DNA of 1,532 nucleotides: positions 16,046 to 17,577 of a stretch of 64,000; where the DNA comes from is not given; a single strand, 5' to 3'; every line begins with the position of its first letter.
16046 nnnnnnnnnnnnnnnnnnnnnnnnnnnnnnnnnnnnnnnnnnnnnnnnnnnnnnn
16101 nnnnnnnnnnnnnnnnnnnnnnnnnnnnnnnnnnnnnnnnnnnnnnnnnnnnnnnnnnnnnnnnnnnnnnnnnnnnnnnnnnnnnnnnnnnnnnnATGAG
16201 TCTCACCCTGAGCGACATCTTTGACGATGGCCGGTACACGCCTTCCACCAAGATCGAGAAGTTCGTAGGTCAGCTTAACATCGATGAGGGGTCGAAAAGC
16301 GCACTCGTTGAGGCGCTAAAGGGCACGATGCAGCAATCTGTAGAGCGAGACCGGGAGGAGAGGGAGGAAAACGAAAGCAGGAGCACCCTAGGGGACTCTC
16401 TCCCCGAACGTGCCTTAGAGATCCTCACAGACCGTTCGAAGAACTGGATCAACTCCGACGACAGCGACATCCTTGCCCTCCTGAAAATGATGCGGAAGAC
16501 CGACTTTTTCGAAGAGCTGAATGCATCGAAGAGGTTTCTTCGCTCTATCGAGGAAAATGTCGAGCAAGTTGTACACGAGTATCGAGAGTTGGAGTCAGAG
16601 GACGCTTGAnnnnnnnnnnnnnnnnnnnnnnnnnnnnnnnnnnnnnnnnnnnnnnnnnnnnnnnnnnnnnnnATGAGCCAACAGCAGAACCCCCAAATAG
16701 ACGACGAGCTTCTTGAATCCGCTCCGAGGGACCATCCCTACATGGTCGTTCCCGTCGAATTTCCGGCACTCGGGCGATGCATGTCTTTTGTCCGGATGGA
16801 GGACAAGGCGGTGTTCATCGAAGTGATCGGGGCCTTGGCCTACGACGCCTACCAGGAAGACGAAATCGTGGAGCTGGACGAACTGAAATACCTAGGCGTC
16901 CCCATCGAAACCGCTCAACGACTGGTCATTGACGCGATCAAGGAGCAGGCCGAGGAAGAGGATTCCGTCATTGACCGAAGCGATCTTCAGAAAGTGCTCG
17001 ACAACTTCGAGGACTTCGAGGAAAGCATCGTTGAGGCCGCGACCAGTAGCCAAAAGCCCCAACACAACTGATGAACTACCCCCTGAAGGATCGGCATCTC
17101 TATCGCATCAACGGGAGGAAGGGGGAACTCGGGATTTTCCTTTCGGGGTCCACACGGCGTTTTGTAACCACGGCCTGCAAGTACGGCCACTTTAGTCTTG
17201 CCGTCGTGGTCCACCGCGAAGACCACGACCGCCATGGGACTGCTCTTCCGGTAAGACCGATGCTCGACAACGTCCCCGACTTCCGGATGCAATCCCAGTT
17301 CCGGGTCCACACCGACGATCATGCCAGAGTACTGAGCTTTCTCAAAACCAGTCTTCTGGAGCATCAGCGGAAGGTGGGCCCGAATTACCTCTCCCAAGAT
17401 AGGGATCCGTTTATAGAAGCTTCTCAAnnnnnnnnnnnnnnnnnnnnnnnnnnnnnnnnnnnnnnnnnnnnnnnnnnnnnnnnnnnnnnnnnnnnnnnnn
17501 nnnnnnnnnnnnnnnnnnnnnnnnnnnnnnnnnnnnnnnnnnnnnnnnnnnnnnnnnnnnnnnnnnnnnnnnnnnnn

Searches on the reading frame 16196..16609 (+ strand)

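Call 4: search_protein_families(library=pfam, proteins=[window:16196-16609:+], max_evalue=0.1)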
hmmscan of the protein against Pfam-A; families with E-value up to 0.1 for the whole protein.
window:16196-16609:+ (137 aa): 3 families
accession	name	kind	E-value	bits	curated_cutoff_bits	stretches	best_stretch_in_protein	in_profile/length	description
PF09893.14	DUF2120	-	0.0028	18.1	25.3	1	21-118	4-97/136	Uncharacterized protein conserved in archaea (DUF2120)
PF20687.2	CsoSCA_N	-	0.034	14.7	27.5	1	36-91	25-74/93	Carboxysome Shell Carbonic Anhydrase, N-terminal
PF25366.1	RUFY4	-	0.065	14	27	1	19-84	24-89/90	RUFY4-like domain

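Call 97: search_protein_families(library=padloc, proteins=[window:16196-16609:+], max_evalue=0.001)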
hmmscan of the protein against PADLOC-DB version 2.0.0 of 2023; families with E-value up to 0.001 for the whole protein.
window:16196-16609:+ (137 aa): 0 families

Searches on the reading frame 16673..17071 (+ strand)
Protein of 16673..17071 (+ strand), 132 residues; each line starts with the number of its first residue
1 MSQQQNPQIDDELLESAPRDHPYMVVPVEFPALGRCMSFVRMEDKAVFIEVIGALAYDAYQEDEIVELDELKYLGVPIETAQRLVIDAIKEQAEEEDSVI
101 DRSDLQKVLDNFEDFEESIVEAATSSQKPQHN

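Call 4: search_protein_families(library=pfam, proteins=[window:16673-17071:+], max_evalue=0.1)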
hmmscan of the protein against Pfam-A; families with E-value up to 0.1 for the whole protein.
window:16673-17071:+ (132 aa): 0 families

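Call 97: search_protein_families(library=padloc, proteins=[window:16673-17071:+], max_evalue=0.001)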
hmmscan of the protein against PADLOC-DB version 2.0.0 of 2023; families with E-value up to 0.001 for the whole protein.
window:16673-17071:+ (132 aa): 1 family
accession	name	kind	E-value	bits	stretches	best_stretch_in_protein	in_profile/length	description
PDLC00201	HamB2|HamB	-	0.00093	15.7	0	49-125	638-716/721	DEAD-box helicase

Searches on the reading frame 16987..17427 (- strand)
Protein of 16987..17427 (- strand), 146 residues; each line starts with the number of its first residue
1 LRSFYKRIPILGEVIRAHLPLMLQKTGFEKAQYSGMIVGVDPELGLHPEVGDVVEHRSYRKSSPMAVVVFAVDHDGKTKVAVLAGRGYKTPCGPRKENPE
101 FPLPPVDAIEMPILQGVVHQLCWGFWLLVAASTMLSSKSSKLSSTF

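Call 4: search_protein_families(library=pfam, proteins=[window:16987-17427:-], max_evalue=0.1)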
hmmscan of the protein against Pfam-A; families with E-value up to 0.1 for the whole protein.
window:16987-17427:- (146 aa): 1 family
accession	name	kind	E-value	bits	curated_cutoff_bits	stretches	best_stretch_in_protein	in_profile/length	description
PF08755.16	YccV-like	-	0.058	14.2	22.8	0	30-46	13-29/101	Hemimethylated DNA-binding protein YccV like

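Call 6: search_protein_families(library=phrogs, proteins=[window:16987-17427:-], max_evalue=0.01)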
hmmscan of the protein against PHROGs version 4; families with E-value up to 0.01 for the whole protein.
window:16987-17427:- (146 aa): 0 families
